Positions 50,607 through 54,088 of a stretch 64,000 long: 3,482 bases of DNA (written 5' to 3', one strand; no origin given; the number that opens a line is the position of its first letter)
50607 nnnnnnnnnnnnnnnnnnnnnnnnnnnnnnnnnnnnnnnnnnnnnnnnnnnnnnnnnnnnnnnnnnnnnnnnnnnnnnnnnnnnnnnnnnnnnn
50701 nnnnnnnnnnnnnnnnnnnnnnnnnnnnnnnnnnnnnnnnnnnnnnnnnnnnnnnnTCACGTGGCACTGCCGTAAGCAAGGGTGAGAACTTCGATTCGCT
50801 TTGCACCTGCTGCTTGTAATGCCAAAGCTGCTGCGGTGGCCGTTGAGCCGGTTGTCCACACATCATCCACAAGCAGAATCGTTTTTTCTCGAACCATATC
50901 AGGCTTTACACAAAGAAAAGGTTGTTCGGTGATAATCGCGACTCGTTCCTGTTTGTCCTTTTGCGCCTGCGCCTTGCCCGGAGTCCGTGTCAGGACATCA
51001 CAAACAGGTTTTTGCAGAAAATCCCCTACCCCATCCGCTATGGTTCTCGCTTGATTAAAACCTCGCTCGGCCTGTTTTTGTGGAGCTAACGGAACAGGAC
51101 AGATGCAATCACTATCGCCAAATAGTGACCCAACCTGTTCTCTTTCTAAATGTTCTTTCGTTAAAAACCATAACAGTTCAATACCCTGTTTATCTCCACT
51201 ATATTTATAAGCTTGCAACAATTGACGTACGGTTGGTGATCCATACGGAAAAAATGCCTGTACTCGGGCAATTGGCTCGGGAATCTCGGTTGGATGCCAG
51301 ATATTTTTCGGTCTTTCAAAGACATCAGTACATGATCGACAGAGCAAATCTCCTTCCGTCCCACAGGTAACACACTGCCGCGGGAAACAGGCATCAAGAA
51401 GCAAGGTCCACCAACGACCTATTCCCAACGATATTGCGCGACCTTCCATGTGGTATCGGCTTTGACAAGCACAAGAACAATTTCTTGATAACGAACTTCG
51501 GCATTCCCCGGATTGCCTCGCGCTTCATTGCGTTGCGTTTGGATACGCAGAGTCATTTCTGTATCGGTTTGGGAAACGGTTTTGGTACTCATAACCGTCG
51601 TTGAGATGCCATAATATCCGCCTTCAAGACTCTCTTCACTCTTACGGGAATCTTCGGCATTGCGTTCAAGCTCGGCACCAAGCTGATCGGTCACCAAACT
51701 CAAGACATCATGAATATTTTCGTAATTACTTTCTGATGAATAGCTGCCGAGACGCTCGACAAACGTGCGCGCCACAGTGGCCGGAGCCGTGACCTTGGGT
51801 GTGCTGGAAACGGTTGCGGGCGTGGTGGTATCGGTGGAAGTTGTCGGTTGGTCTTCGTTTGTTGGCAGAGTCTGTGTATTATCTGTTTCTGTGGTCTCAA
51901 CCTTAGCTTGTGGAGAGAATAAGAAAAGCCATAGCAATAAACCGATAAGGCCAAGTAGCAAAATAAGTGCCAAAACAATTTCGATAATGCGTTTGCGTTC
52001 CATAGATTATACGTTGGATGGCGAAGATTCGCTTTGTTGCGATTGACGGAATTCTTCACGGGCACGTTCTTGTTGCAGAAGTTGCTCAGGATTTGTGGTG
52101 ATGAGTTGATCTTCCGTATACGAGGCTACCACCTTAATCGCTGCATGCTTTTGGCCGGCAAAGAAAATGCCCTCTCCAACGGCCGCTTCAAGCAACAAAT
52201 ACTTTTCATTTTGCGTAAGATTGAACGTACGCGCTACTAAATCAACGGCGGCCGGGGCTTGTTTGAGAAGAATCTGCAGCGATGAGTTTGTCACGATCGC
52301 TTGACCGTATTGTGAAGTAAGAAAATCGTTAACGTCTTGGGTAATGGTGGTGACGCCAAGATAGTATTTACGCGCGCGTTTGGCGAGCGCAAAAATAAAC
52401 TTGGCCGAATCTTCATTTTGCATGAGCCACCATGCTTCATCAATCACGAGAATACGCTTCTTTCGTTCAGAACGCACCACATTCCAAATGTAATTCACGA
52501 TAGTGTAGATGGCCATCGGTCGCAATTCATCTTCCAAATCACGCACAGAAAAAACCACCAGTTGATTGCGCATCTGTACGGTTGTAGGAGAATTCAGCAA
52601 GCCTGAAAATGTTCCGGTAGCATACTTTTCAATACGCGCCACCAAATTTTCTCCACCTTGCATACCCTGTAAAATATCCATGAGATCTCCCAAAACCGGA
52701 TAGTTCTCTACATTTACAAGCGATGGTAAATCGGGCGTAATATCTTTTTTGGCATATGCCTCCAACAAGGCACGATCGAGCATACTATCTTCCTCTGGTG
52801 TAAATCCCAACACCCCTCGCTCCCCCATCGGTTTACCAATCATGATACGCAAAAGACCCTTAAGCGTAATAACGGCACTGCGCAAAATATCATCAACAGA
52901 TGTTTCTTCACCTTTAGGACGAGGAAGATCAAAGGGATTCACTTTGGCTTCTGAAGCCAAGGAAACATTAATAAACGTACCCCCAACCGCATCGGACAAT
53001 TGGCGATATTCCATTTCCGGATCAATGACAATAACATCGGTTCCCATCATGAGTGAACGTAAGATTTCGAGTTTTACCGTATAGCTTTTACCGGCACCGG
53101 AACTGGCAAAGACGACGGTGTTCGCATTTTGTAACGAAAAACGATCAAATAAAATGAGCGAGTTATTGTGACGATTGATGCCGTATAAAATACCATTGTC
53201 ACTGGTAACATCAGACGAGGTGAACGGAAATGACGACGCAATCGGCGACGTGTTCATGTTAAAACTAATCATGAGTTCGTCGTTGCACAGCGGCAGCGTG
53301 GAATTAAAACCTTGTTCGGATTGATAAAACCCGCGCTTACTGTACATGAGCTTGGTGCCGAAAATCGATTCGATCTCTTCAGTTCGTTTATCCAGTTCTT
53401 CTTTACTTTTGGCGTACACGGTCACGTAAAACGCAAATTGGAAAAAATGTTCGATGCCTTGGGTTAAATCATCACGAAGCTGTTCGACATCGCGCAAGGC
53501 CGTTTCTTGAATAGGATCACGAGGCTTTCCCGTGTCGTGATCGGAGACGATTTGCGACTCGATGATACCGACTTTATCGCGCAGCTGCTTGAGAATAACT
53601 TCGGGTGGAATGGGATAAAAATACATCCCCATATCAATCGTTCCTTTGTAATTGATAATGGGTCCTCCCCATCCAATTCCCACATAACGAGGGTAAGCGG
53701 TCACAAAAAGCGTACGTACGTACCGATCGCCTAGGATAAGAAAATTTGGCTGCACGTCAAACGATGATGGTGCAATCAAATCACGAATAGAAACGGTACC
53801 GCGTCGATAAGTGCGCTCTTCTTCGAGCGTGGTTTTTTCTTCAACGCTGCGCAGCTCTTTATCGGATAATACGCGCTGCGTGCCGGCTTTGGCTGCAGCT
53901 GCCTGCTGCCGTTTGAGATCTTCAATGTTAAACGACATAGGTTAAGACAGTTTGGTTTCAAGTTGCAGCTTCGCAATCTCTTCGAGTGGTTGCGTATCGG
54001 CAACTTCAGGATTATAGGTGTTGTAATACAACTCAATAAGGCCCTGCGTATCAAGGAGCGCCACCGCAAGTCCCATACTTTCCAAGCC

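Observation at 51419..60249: T4SS-like cluster with VirB4 split into two ORFs three nucleotides apart, plus comF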

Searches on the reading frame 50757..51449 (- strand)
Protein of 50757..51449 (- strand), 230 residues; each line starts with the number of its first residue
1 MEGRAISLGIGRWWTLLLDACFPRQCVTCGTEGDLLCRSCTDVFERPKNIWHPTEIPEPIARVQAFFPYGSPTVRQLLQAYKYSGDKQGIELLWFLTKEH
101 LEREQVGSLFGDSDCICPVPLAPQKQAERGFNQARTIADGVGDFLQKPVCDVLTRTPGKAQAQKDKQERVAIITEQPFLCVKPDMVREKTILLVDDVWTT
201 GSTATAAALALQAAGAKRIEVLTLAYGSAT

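Call 5: search_protein_families(library=pfam, proteins=[window:50757-51449:-], max_evalue=0.1)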
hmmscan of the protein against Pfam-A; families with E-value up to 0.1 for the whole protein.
window:50757-51449:- (230 aa): 4 families
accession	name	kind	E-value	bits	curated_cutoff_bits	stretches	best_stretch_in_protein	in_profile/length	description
PF00156.33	Pribosyltran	-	1.6e-07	31.2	26.3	1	146-228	52-127/158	Phosphoribosyl transferase domain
PF18912.6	DZR_2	-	0.0014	18.9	27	1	17-42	1-29/56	Double zinc ribbon domain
PF14681.12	UPRTase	-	0.0028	17.6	27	1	174-223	106-157/206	Uracil phosphoribosyltransferase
PF15609.12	PRTase_2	-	0.0039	17.2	28.8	1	154-224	84-156/188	Phosphoribosyl transferase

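Call 6: search_protein_families(library=ncbifam, proteins=[window:50757-51449:-], max_evalue=0.1)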
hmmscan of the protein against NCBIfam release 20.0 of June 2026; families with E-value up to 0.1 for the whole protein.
window:50757-51449:- (230 aa): 27 families (the best 25 are shown)
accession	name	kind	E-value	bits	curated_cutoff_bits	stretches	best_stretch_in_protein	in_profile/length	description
TIGR00201.1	comF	subfamily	2.1e-20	73.4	233.55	1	26-225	1-189/190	ComF family protein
NF008616.0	PRK11595.1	equivalog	1.1e-12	48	304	1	59-224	60-223/227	DNA utilization protein GntX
TIGR01251.1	ribP_PPkin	subfamily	4e-05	22.7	113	1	186-222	208-244/309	ribose-phosphate diphosphokinase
NF002095.0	PRK00934.1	equivalog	0.00012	21.3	296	1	186-222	203-239/287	ribose-phosphate diphosphokinase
NF005537.0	PRK07199.1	subfamily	0.00016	20.8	322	1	184-222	207-245/301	ribose-phosphate diphosphokinase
NF003549.0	PRK05205.1-5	equivalog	0.0003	20.3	138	1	183-223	94-135/182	bifunctional pyr operon transcriptional regulator/uracil phosphoribosyltransferase PyrR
NF002320.0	PRK01259.1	subfamily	0.00032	20.2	297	1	186-221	212-247/316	ribose-phosphate diphosphokinase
TIGR00336.1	pyrE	equivalog_domain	0.0011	18.8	106.8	1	187-222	107-142/173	orotate phosphoribosyltransferase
NF002620.0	PRK02277.1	subfamily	0.0012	18.5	115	1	182-224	135-177/201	orotate phosphoribosyltransferase-like protein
NF001097.0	PRK00129.1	equivalog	0.0013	18.5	114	1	174-224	110-160/209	uracil phosphoribosyltransferase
NF002636.0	PRK02304.1-5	equivalog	0.0027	17.2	125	1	182-223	110-152/176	adenine phosphoribosyltransferase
NF005592.0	PRK07322.1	subfamily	0.0044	16.4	143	1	184-221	116-153/180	adenine phosphoribosyltransferase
NF002844.0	PRK03092.1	equivalog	0.0047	16.2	438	1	186-221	221-256/326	ribose-phosphate diphosphokinase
NF040646.1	HPT_Archaea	equivalog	0.0062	16.1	200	1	187-223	113-149/184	hypoxanthine/guanine phosphoribosyltransferase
TIGR01203.1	HGPRTase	equivalog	0.0075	16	150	1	185-224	82-121/167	hypoxanthine phosphoribosyltransferase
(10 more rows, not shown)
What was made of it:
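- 50757..51449 (-): ComF-family (ComFC-type) phosphoribosyltransferase-fold protein. It overlaps the VirB8-like gene by 31 nt. Pfam Pribosyltran is above cut-off, and the DZR_2 zinc ribbon hit is weak (calls 5, 6).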

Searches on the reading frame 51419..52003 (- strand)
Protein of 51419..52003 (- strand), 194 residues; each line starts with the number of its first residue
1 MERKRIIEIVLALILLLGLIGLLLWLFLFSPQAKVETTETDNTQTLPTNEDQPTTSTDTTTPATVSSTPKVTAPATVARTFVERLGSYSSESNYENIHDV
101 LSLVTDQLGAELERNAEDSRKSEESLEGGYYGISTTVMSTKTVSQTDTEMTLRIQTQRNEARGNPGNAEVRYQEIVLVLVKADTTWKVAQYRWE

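Call 5: search_protein_families(library=pfam, proteins=[window:51419-52003:-], max_evalue=0.1)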
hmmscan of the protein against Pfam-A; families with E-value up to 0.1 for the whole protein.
window:51419-52003:- (194 aa): 1 family
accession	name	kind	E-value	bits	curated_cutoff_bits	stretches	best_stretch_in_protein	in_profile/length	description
PF25155.1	NTF2_YvbJ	-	0.028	15.6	25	1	99-190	22-121/123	YvbJ NTF2-like domain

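Call 6: search_protein_families(library=ncbifam, proteins=[window:51419-52003:-], max_evalue=0.1)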
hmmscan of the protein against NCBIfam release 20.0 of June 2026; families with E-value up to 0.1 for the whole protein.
window:51419-52003:- (194 aa): 5 families
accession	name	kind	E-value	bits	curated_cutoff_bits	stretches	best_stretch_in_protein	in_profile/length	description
TIGR03593.1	yidC_nterm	equivalog_domain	0.00051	19.7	58.25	1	12-92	5-74/363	membrane protein insertase YidC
NF053819.1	EF0750_LPXTG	subfamily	0.026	15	47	1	15-73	6-68/105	EF2685/EF0750 family sortase-dependent surface protein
NF035953.1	integrity_Cei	equivalog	0.03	14.1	150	1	3-87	8-88/212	envelope integrity protein Cei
NF002359.0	PRK01318.2-6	equivalog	0.033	12.5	600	1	1-159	1-152/624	membrane protein insertase YidC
NF004285.1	PRK05696.1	equivalog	0.049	13.4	179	1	3-54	18-68/171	flagellar basal body-associated protein FliL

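Call 28: find_homologous_proteins(query=window:51419-52003:-, max_evalue=0.001)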
Query window:51419-52003:- (194 aa): 71 proteins with E <= 0.001 among 459 candidates.
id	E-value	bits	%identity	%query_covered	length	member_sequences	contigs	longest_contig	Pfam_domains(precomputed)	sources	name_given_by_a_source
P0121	9.4e-118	408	100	100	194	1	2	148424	-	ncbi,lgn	-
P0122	9.2e-49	184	51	100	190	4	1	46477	-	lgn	-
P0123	3.4e-48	182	50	99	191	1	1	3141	-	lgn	-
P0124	1.3e-47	180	51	100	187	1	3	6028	-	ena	-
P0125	2.3e-47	179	51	100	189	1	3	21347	-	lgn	-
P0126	2.5e-47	179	49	100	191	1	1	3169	-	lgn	-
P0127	1.1e-46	177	48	100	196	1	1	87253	-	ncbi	-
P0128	6.1e-45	171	46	100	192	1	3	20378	-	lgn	-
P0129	1.4e-44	170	49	99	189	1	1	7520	-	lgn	-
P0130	2.8e-44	169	45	100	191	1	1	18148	-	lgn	-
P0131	4.1e-44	169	48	100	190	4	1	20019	-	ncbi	-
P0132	2.7e-43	166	45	99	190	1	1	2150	-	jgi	jgi:hypothetical protein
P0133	6.7e-43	165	46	99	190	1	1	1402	-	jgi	-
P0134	1.8e-42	163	48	100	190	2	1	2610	-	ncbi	-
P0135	2.1e-42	163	45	100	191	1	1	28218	-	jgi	jgi:hypothetical protein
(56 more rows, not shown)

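Call 40: predict_structure(alignment_id=A3)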
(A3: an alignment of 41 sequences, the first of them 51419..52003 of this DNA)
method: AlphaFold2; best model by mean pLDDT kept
length: 194 residues; sequences in the alignment: 41
mean_pLDDT: 87.9   pTM: 0.66
mean pLDDT of the five models: 87.9, 87.0, 86.5, 86.5, 86.2
residues with pLDDT >= 90: 138; 70-90: 23; 50-70: 28; < 50: 5
segments of 3 or more residues with pLDDT < 50: none
pLDDT, mean of each block of 10 residues (from residue 1): 90 98 91 58 50 58 74 96 96 96 98 96 85 97 98 98 94 98 97 96
secondary structure, 60 per line:
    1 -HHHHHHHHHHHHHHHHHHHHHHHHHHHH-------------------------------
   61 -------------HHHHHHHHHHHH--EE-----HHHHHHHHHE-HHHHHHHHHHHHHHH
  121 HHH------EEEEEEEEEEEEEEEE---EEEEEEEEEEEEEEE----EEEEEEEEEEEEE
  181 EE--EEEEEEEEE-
elements in order: H2-29 H74-85 H95-103 H106-123 E130-145 E149-163 E168-182 E185-193
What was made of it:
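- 51419..52003 (-): VirB8-like bitopic protein (194 aa): N-terminal TM helix, Thr/Pro-rich linker and an NTF2-like domain. AlphaFold2 pLDDT 87.9 (call 40).
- On VirB8-like (VirB8, TraM/TraH, PrgL, TcpC): AlphaFold2 pLDDT 87.9, helix 2-29 plus an NTF2-like alpha+beta domain (call 40).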

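Call 44: fold_search(model_id=the predicted structure, library=pdb)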
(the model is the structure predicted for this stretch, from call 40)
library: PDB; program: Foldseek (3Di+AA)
matches with E <= 10: 1121; with E <= 0.001: 28
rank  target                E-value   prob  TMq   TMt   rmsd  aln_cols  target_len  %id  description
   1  6iqt_D                1.2e-05  1.00  0.49  0.68   3.8       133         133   10  Crystal Structure of CagV, a VirB8 homolog of T4SS from Helicobacter pylori Strain 26695 (released 2019-11-13)
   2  6iqt_B                3.4e-05  1.00  0.48  0.69   4.0       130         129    9  Crystal Structure of CagV, a VirB8 homolog of T4SS from Helicobacter pylori Strain 26695 (released 2019-11-13)
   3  6iqt_C                3.6e-05  1.00  0.47  0.66   4.1       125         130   10  Crystal Structure of CagV, a VirB8 homolog of T4SS from Helicobacter pylori Strain 26695 (released 2019-11-13)
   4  6iqt_A                7.2e-05  1.00  0.50  0.68   3.6       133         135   10  Crystal Structure of CagV, a VirB8 homolog of T4SS from Helicobacter pylori Strain 26695 (released 2019-11-13)
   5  8rtd_Y                1.1e-04  1.00  0.41  0.42   4.0       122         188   15  Stalk-Arches-IMC structure from the fully-assembled R388 type IV secretion system determined by cryo-EM. (released 2024-06-19)
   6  7sjy_B                1.6e-04  1.00  0.41  0.27   4.2       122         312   17  Crystal structure of Clostridium thermocellum RsgI9 S1C-NTF2 bi-domain (released 2022-03-02)
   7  7sjy_A                1.6e-04  1.00  0.41  0.27   4.2       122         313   17  Crystal structure of Clostridium thermocellum RsgI9 S1C-NTF2 bi-domain (released 2022-03-02)
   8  3ub1_D                3.1e-04  1.00  0.41  0.33   4.4       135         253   10  Ntf2 like protein involved in plasmid conjugation (released 2012-02-08)
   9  3ub1_A                3.7e-04  1.00  0.41  0.33   4.3       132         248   11  Ntf2 like protein involved in plasmid conjugation (released 2012-02-08)
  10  7aed_A                3.9e-04  1.00  0.43  0.60   4.2       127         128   18  VirB8 domain of PrgL from Enterococcus faecalis pCF10 (released 2020-11-18)
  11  7o41_F                4.1e-04  1.00  0.43  0.46   4.9       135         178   14  Hexameric composite model of the Inner Membrane Complex (IMC) with the Arches from the fully-assembled R388 type IV se (released 2022-06-22)
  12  7o41_D                4.1e-04  1.00  0.43  0.45   4.9       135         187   14  Hexameric composite model of the Inner Membrane Complex (IMC) with the Arches from the fully-assembled R388 type IV se (released 2022-06-22)
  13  7o41_E                4.1e-04  1.00  0.43  0.44   4.9       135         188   14  Hexameric composite model of the Inner Membrane Complex (IMC) with the Arches from the fully-assembled R388 type IV se (released 2022-06-22)
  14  5had                  4.1e-04  1.00  0.38  0.53   5.2       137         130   12  Crystal structure of intermembrane space region of chloroplast protein ARC6 (released 2017-01-18)
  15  3ub1_B                4.4e-04  1.00  0.41  0.33   4.4       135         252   10  Ntf2 like protein involved in plasmid conjugation (released 2012-02-08)
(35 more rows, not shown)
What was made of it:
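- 51419..52003 (-): Foldseek best hits are CagV/VirB8, TrwG/VirB8, TcpC, PrgL and Brucella VirB8, E 1e-5 to 1e-3 (call 44).
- On VirB8-like (VirB8, TraM/TraH, PrgL, TcpC): Foldseek hits to CagV, TrwG, TcpC, PrgL and Brucella VirB8, E 1e-5 to 1e-3, probability 1.00 (call 44).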

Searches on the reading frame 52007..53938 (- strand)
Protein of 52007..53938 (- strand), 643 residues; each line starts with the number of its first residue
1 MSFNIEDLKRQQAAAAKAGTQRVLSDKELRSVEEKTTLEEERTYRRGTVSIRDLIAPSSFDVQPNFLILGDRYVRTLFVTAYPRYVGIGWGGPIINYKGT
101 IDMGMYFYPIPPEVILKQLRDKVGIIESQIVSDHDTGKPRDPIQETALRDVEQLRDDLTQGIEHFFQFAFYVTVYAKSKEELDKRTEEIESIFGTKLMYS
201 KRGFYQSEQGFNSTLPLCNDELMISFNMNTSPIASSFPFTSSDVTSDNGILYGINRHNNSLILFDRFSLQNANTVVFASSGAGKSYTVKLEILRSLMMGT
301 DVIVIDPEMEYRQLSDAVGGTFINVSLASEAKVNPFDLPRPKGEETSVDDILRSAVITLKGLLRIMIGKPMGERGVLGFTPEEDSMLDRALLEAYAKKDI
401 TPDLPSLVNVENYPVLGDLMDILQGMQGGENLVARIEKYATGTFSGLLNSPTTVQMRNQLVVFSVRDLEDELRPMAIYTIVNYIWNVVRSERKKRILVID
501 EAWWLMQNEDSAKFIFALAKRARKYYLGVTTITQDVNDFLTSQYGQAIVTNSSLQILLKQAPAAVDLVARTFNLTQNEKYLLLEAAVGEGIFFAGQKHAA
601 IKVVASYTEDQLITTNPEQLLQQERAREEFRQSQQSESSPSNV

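Call 5: search_protein_families(library=pfam, proteins=[window:52007-53938:-], max_evalue=0.1)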
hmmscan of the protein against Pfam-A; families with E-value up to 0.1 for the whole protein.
window:52007-53938:- (643 aa): 5 families
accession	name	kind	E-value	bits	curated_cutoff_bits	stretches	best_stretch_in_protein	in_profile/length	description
PF19044.6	P-loop_TraG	-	1.2e-26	93.8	25.8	2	438-584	190-344/413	TraG P-loop domain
PF12846.13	AAA_10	-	3e-11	43.4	27.5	2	270-316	20-66/362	AAA-like domain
PF01935.23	DUF87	-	3.3e-08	34.3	23.2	1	276-338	28-92/220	Helicase HerA, central domain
PF11130.14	TraC_F_IV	-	0.015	14.8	28.1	1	146-218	303-374/375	TraC protein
PF08937.16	ThsB_TIR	-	0.025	15.4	21.2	1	270-309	58-97/100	Thoeris protein ThsB, TIR-like domain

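Call 6: search_protein_families(library=ncbifam, proteins=[window:52007-53938:-], max_evalue=0.1)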
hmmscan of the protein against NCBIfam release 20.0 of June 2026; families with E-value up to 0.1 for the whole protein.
window:52007-53938:- (643 aa): 15 families
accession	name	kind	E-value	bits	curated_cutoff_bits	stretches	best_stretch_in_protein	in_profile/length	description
NF045971.1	conju_CD1110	equivalog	4.3e-102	342.7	325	1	21-597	158-730/752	VirB4-like conjugal transfer ATPase, CD1110 family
NF045975.1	VirB4_plasma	equivalog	5.9e-75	252.6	590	1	39-612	282-892/894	Mbov_0397 family ICE element conjugal transfer ATPase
TIGR02746.1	TraC-F-type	equivalog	3.9e-51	173.9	567.05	1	145-568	296-717/800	type IV secretion system protein TraC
TIGR00929.1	VirB4_CagE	subfamily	2.3e-29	102.2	643.1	1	147-587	304-729/792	VirB4 family type IV secretion/conjugal transfer ATPase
NF010278.0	PRK13721.1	subfamily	3.6e-21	74.8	1177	1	145-565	342-766/874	type IV secretion system protein TraC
TIGR03783.1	Bac_Flav_CT_G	subfamily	2.2e-14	52.3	261.55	1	436-583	603-758/829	TraG family conjugative transposon ATPase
NF041017.1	DNA_import_CedB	equivalog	2.5e-12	46.2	700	2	468-539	443-519/590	DNA import protein CedB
NF052333.1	ATPase_TcpF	exception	8.2e-09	33.9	1100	1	146-314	327-505/813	conjugal transfer ATPase TcpF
NF010447.0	PRK13873.1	equivalog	4.3e-07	28.2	1020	1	434-570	577-714/815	conjugal transfer protein TrbE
NF010473.0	PRK13898.1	equivalog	4.5e-07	28.3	1050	1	425-594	572-743/801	type IV secretion system ATPase VirB4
TIGR03744.1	traC_PFL_4706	equivalog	2.2e-06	25.8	520.6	1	476-592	712-829/892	conjugative transfer ATPase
NF053655.1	CedD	equivalog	8.3e-05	21.4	600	0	490-556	416-475/527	DNA-translocating ATPase CedD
NF042935.1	SCO6880_fam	subfamily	0.0042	16.1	60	1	143-218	402-476/477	SCO6880 family protein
TIGR03743.1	SXT_TraD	subfamily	0.014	13.9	366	1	250-308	156-212/636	conjugative transfer system coupling protein TraD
NF010427.0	PRK13853.1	equivalog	0.09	10.6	957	0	274-579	429-713/789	type IV secretion system protein VirB4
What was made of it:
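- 52007..53938 (-): Short VirB4 ATPase (643 aa) with intact Walker A (SSGAGKS) and Walker B (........). NF045971 CD1110-family VirB4, 342.7 bits against a cut-off of 325, profile positions 158-730/752 (call 6).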
